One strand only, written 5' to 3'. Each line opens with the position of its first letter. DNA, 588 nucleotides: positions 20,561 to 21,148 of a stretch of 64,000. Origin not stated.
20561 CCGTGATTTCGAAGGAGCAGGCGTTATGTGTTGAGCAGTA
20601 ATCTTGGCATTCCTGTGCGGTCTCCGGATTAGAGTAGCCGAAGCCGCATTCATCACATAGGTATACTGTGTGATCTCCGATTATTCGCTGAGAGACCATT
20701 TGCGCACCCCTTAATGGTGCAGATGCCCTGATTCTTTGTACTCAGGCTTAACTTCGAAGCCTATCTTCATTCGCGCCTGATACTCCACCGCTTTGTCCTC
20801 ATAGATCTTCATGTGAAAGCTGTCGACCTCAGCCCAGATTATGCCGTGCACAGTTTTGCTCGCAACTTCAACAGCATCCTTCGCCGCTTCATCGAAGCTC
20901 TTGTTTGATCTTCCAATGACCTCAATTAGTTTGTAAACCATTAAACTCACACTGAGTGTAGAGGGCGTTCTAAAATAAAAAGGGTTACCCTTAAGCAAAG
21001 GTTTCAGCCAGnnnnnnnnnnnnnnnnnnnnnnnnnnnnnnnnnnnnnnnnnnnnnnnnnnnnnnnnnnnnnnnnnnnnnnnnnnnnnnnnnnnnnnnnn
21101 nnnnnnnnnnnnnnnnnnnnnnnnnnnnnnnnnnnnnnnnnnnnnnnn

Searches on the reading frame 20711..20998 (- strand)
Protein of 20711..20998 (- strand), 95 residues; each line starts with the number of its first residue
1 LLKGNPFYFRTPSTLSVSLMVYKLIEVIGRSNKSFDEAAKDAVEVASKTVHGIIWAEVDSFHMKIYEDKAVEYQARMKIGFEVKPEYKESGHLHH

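Call 60: search_protein_families(library=pfam, proteins=[window:20711-20998:-], max_evalue=0.00001)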
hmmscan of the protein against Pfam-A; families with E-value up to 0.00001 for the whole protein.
window:20711-20998:- (95 aa): 1 family
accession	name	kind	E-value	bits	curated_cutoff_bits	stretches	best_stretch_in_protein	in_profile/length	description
PF07311.17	Dodecin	-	9e-22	77.6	22.5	1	21-83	1-63/64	Dodecin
